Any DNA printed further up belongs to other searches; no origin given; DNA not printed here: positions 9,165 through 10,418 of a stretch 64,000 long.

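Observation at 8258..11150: AT-rich three-gene operon (PD-(D/E)xK sce7726-like, Beta-protein/sce7725-like, Cys-cluster-RES): candidate uncharacterised anti-phage / abortive-infection system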

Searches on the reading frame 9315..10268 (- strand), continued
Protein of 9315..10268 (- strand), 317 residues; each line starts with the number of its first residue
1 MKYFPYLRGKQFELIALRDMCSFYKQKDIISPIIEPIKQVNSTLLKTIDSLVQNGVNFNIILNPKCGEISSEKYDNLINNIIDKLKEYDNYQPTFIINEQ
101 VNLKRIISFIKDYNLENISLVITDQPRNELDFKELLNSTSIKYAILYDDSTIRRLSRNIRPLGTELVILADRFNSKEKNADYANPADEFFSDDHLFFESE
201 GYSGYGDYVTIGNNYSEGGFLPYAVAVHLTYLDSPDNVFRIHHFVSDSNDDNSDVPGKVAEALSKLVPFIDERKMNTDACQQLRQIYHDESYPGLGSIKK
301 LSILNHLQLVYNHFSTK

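Call 65: search_protein_families(library=pfam, alignment_id=A1, max_evalue=10)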
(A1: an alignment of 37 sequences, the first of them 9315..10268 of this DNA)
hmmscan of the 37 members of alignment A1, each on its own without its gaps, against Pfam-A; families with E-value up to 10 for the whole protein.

A. member 1, window:9315-10268:- (317 aa): 1 family
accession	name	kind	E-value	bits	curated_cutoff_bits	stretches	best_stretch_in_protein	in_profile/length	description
PF07510.16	GmrSD_C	-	0.079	13.3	23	0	165-191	82-108/138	GmrSD restriction endonucleases, C-terminal domain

B. families by the number of members that match (of 37 scanned): 30 families (the first 25 are shown)
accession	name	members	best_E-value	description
PF14350.11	Beta_protein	5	0.028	Beta protein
PF07510.16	GmrSD_C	3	0.0033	GmrSD restriction endonucleases, C-terminal domain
PF21861.2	RepB_C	3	0.022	Replication protein RepB, C-terminal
PF10655.14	DUF2482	2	0.032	Hypothetical protein of unknown function (DUF2482)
PF22194.2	F-93_WHD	2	0.16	F-93, winged-helix domain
PF20203.3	DUF6565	2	0.36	Domain of unknown function (DUF6565)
PF05965.19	FYRC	1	0.012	F/Y rich C-terminus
PF17320.7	DUF5363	1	0.032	Family of unknown function (DUF5363)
PF12401.13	FhaA_N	1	0.044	FhaA, N-terminal domain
PF17415.7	NigD_C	1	0.044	NigD-like C-terminal beta sandwich domain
PF24219.2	DUF7438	1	0.048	Family of unknown function (DUF7438)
PF02244.21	Propep_M14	1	0.061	Carboxypeptidase activation peptide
PF12564.13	TypeIII_RM_meth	1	0.061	Type III restriction/modification enzyme methylation subunit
PF14493.12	HTH_40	1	0.062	Helix-turn-helix domain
PF14674.12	FANCI_S1-cap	1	0.094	FANCI solenoid 1 cap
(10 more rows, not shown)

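Call 66: search_protein_families(library=pfam, proteins=[L082:3303-3992:+, L083:4951-5973:+, L084:4925-5995:+], max_evalue=0.1)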
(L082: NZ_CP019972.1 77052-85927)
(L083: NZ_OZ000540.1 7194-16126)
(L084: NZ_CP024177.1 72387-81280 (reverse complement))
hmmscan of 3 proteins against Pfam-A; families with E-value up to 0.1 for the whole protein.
L082:3303-3992:+ (229 aa): 1 family
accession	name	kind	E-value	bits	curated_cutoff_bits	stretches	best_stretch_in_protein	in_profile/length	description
PF12946.13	EGF_MSP1_1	-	0.085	13.3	27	0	42-54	13-25/37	MSP1 EGF domain 1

L083:4951-5973:+ (340 aa): 1 family
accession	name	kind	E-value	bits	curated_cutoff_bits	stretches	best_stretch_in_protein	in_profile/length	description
PF08808.17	RES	-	2.6e-19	70.2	23.2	1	180-318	18-141/157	RES domain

L084:4925-5995:+ (356 aa): 2 families
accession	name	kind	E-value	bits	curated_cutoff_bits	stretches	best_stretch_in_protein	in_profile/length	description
PF08808.17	RES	-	8.3e-15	55.6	23.2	1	185-328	15-143/157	RES domain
PF18870.6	HEPN_RES_NTD1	-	9.8e-05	23.1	27.4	1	26-128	5-124/131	HEPN/RES N-terminal domain 1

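Call 76: search_protein_families(library=pfam, alignment_id=A3, max_evalue=0.00001)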
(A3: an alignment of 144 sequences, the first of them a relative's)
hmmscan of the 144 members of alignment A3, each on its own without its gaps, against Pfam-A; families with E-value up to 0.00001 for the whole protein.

A. member 1, L002:3269-3607:- (112 aa): 0 families

B. families by the number of members that match (of 144 scanned): 171 families (the first 25 are shown)
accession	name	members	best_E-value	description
PF09357.15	RteC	6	2.5e-82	RteC protein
PF00589.27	Phage_integrase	4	2.2e-18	Phage integrase family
PF18962.6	Por_Secre_tail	4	8.1e-15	Secretion system C-terminal sorting domain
PF00133.28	tRNA-synt_1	2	5.4e-126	tRNA synthetases class I (I, L, M and V)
PF02786.22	CPSase_L_D2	2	3.2e-111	Carbamoyl-phosphate synthase L chain, ATP binding domain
PF00930.27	DPPIV_N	2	1.3e-58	Dipeptidyl peptidase IV (DPP IV) N-terminal region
PF00326.27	Peptidase_S9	2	1.8e-53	Prolyl oligopeptidase family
PF08264.19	Anticodon_1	2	5.3e-31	Anticodon-binding domain of tRNA ligase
PF02222.28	ATP-grasp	2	4.5e-23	ATP-grasp domain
PF07676.18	PD40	2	1.4e-22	WD40-like Beta Propeller Repeat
PF07478.18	Dala_Dala_lig_C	2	1.3e-21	D-ala D-ala ligase C-terminus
PF09334.17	tRNA-synt_1g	2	1.1e-18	tRNA synthetases class I (M)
PF25174.1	Beta-prop_THOC3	2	5.9e-15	THOC3 beta-propeller domain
PF13102.12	Phage_int_SAM_5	2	1.7e-14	Phage integrase SAM-like domain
PF23414.1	Beta-prop_EML_2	2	3.7e-11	Echinoderm microtubule-associated protein second beta-propeller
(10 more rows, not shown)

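Call 77: search_protein_families(library=padloc, alignment_id=A3, max_evalue=0.00001)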
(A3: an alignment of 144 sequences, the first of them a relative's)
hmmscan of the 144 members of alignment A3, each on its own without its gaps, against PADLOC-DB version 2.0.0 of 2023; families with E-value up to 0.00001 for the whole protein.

A. member 1, L002:3269-3607:- (112 aa): 0 families

B. families by the number of members that match (of 144 scanned): 148 families (the first 25 are shown)
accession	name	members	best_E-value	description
PDLC02868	DpdF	2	6.9e-46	DpdF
PDLC02960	RT-Protease_XI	2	2.3e-11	single gene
PDLC02959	RT-Protease_XI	2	5.8e-11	single gene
PDLC04789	PDC-S01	2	1.4e-06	-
PDLC02861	DpdF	1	8.7e-210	DpdF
PDLC02864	DpdF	1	3.4e-194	DpdF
PDLC02870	DpdF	1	2.5e-139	DpdF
PDLC03928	PsyrT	1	4e-110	-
PDLC02235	AbiEi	1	2.1e-91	AbiEi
PDLC02865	DpdF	1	2.2e-88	DpdF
PDLC02859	DpdF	1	1.2e-63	DpdF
PDLC00758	Effector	1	1.5e-63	Phospholipase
PDLC02261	AbiEi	1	1e-59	AbiEi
PDLC04365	PDC-M04B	1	3.3e-57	-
PDLC02863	DpdF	1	2.6e-53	DpdF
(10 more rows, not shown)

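Call 78: get_annotated_region(hit=H1, flank=4000)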
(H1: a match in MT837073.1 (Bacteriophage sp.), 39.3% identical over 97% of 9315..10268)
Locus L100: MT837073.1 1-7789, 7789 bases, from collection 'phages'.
description: UNVERIFIED: Bacteriophage sp. clone scaffold_3816 genomic sequence.
organism: Bacteriophage sp. (NCBI taxid 38018)
taxonomy: Viruses
host: -; source: human fecal samples; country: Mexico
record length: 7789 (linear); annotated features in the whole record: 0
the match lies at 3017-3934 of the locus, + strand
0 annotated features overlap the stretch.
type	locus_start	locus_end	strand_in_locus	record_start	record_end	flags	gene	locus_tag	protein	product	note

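Call 79: get_annotated_region(hit=H2, flank=4000)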
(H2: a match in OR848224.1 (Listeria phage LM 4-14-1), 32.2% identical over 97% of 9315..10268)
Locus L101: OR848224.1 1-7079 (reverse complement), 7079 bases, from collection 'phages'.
description: UNVERIFIED_ORG: Listeria phage LM 4-14-1 clone NODE_127_length_10506_cov_3.871129 genomic sequence.
organism: Listeria phage LM 4-14-1 (NCBI taxid 3113836)
taxonomy: Viruses
host: Listeria monocytogenes; source: wastewater; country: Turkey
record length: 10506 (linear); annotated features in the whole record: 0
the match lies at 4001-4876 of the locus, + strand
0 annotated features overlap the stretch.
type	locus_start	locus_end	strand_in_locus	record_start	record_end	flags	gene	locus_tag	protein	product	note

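Call 80: get_annotated_region(hit=H3, flank=5000)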
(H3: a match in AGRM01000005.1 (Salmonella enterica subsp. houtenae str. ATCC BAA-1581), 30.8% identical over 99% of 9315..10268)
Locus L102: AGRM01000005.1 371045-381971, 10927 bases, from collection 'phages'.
description: Salmonella enterica subsp. houtenae str. ATCC BAA-1581 SEHO0AFNL_Contig0.6, whole genome shotgun sequence.
organism: Salmonella enterica subsp. houtenae str. ATCC BAA-1581 (NCBI taxid 523831)
taxonomy: Bacteria; Pseudomonadati; Pseudomonadota; Gammaproteobacteria; Enterobacterales; Enterobacteriaceae; Salmonella
host: Homo sapiens; source: -; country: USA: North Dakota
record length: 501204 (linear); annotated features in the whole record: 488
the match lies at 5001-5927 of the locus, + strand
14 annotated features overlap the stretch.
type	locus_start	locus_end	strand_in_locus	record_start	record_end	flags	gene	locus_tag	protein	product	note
CDS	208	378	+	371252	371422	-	-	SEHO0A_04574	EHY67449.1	hypothetical protein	-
CDS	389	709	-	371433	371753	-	-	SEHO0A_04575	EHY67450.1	hypothetical protein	-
CDS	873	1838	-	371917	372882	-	-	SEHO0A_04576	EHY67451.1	ICE-like protease p20 domain protein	-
CDS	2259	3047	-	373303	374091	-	-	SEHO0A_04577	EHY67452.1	hypothetical protein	-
CDS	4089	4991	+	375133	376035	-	-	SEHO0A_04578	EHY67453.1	hypothetical protein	-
CDS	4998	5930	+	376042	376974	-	-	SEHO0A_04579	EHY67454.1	hypothetical protein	-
CDS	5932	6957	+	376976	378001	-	-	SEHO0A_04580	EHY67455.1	RES domain protein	-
CDS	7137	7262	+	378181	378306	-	-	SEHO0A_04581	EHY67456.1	hypothetical protein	-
CDS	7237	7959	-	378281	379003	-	-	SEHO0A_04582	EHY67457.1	site-specific recombinase, phage integrase family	-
CDS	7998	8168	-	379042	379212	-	-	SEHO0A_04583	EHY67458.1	hypothetical protein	-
CDS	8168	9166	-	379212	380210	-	-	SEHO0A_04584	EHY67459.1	integrating conjugative element protein, PFL_4705 family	-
CDS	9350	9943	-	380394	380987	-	-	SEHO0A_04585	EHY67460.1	integrating conjugative element protein, PFL_4704 family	-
CDS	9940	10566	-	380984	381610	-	-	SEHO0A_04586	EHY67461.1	integrating conjugative element protein, PFL_4703 family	-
CDS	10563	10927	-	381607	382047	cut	-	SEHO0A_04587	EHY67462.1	conjugative transfer region protein family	-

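Call 81: get_annotated_region(hit=H12, flank=4000)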
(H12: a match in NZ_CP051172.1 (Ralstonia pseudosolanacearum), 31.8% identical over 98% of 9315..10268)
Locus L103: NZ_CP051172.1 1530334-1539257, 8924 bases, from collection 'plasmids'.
description: Ralstonia pseudosolanacearum strain RUN2279 plasmid pUW773mp
organism: Ralstonia pseudosolanacearum (NCBI taxid 1310165)
taxonomy: Bacteria; Pseudomonadota; Betaproteobacteria; Burkholderiales; Burkholderiaceae; Ralstonia; Ralstonia pseudosolanacearum
host: -; source: Whole organism,potato; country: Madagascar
typing (MOB-suite, as given by PLSDB): mobilizable; relaxase MOBP
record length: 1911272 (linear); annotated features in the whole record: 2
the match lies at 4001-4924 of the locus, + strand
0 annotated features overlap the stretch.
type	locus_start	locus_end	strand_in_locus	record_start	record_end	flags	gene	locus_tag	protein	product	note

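Call 95: find_related_loci(query=A1, collection=viral_contigs, flank=8000)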
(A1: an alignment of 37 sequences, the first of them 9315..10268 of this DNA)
Query A1 (317 aa) in viral_contigs; peptide patterns used: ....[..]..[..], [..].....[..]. (x = any residue, [..] = any of these).
32 stretches matched a pattern; 18 encode a relative of the query (tblastn E <= 1e-3); 18 distinct loci.
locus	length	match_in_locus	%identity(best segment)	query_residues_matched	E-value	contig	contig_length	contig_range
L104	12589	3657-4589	33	3-315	2e-47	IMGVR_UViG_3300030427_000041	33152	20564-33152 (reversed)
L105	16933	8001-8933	33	3-315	2e-47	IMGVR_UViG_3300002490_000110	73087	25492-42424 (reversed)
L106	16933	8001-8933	33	3-315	2e-47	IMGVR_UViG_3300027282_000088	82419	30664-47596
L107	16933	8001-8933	33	3-315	2e-47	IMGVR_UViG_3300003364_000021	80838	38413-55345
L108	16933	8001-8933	33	3-315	2e-47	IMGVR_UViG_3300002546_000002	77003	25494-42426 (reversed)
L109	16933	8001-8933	33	3-315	2e-47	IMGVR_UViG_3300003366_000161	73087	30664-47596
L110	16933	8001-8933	33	3-315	2e-47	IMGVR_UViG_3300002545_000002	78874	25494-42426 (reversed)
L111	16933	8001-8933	33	3-315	2e-47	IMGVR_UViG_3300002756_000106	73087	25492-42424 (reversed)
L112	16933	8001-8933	33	3-315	2e-47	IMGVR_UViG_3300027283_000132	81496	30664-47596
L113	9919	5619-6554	31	3-315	3e-42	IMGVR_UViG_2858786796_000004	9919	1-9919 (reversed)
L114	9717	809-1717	30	3-308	9e-42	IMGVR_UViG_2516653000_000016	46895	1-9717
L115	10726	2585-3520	33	3-312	4e-39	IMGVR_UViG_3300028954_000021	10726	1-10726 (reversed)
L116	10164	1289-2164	29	3-308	1e-34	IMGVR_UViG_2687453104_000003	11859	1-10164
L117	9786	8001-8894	29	3-312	1e-31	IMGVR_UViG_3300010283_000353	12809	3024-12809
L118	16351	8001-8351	38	3-122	6e-17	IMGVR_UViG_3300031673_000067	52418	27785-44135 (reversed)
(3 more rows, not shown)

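Call 110: fold_search(model_id=the predicted structure, library=viral)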
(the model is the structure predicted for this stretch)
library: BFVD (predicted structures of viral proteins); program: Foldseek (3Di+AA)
matches with E <= 10: 754; with E <= 0.001: 2
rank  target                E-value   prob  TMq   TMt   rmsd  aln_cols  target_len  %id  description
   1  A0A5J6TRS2            3.5e-09  1.00  0.67  0.58   5.6       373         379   13  Uncharacterized protein [Gordonia phage Powerball]
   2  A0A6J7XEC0            4.7e-04  0.99  0.44  0.29   8.6       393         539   11  Uncharacterized protein [uncultured Caudovirales phage]
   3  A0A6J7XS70            1.6e-03  0.77  0.27  0.16  16.3       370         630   12  B12-binding_like domain containing protein [uncultured Caudovirales phage]
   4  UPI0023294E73         4.0e-03  0.98  0.36  0.32   7.7       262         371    9  (no name look-up for this kind of identifier)
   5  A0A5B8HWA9            5.8e-03  0.97  0.37  0.40   6.9       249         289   12  Uncharacterized protein [Mimiviridae sp. ChoanoV1]
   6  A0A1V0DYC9            8.4e-03  0.47  0.29  0.24  11.4       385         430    8  Queuosine tRNA-ribosyltransferase [Dinoroseobacter phage vB_DshS-R5C]
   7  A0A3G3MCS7            9.0e-03  0.98  0.35  0.39   5.4       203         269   14  Peptidase [Escherichia phage OLB35]
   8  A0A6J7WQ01            1.0e-02  0.97  0.38  0.46   7.6       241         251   12  Luciferase-like domain containing protein [uncultured Caudovirales phage]
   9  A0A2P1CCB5            1.9e-02  0.75  0.29  0.12  13.7       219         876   10  (no name in the UniProt tables at hand)
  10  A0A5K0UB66            1.9e-02  0.16  0.20  0.18  17.8       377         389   10  Uncharacterized protein [Yasminevirus sp. GU-2018]
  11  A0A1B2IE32            2.2e-02  0.91  0.30  0.46   7.0       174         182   10  Uncharacterized protein [Erwinia phage vB_EamM_Kwan]
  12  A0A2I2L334            2.4e-02  0.97  0.36  0.36   5.4       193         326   13  Aldo/Keto reductase [Orpheovirus IHUMI-LCC2]
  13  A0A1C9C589            2.7e-02  0.98  0.32  0.44   4.0       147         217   14  Putative glycerophosphodiester phosphodiesterase [Heterosigma akashiwo virus 01]
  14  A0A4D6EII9            2.7e-02  0.80  0.29  0.22   6.7       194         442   11  Metallo-dependent hydrolase domain containing protein [Pandoravirus celtis]
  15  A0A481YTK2            2.9e-02  0.23  0.19  0.10  15.8       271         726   11  Histidine kinase [Marseillevirus LCMAC102]
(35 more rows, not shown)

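Call 114: search_protein_families(library=ncbifam, proteins=[L082:3303-3992:+, L082:4998-5510:+, L115:260-1519:+, L115:1715-2563:+, L102:4089-4991:+], max_evalue=0.01)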
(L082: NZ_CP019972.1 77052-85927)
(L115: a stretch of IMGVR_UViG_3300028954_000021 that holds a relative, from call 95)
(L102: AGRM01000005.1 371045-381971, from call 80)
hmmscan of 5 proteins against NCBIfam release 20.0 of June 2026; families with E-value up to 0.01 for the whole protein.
L082:3303-3992:+ (229 aa): 0 families

L082:4998-5510:+ (170 aa): 3 families
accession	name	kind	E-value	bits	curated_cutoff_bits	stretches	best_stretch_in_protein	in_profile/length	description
TIGR02406.1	ectoine_EctA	equivalog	0.00019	21.5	120.6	1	47-136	23-112/157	diaminobutyrate acetyltransferase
NF040503.1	resist_ArsN1a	equivalog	0.0017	18.1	170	1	92-153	78-139/159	arsinothricin resistance N-acetyltransferase ArsN1 family A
NF000358.1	sat2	exception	0.0023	17.8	360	1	90-156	83-149/174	streptothricin N-acetyltransferase Sat2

L115:260-1519:+ (419 aa): 2 families
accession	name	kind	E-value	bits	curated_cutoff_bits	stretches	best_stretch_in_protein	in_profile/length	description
NF007246.0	PRK09692.1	domain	4.6e-81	272.5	434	1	3-408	8-400/413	integrase domain-containing protein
NF040815.2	recomb_XerA_Arch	equivalog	0.00041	20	220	1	167-375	61-247/263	site-specific tyrosine recombinase/integron integrase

L115:1715-2563:+ (282 aa): 1 family
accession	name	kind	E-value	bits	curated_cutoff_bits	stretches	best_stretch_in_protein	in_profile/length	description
NF033832.1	sce7726_fam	subfamily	2.1e-43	148.4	70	1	61-240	1-183/184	sce7726 family protein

L102:4089-4991:+ (300 aa): 1 family
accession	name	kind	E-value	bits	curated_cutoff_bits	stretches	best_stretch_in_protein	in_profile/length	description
NF033832.1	sce7726_fam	subfamily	1.1e-51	175.4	70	1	73-252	1-183/184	sce7726 family protein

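Call 121: search_protein_representatives(alignment_id=A1)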
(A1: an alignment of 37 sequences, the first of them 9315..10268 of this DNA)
Query: 37 sequences, 314 profile positions. Proteins with E-value up to 0.001 (for the whole library): 1537; up to 1e-10: 1224; up to 1e-30: 712. The best 150 are listed.
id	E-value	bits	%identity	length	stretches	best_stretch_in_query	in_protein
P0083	1.4e-132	458.3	-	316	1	1-312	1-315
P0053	2.3e-132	457.6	-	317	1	1-313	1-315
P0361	5.9e-115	400.4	-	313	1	1-312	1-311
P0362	3.1e-112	391.4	-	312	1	1-311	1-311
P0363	1.9e-109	382.3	-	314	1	1-308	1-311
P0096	8.2e-107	373.6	-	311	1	2-312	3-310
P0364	3.9e-105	368.1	-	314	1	1-310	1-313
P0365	1.8e-104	365.9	-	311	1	1-311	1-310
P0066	2.7e-104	365.4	-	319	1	1-313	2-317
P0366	9.8e-104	363.5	-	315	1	1-309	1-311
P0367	1.0e-103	363.5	-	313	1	1-311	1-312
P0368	6.1e-102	357.6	-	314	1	1-308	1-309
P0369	3.6e-101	355.1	-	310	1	1-309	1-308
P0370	1.1e-100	353.5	-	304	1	1-310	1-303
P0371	2.4e-99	349.1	-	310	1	1-309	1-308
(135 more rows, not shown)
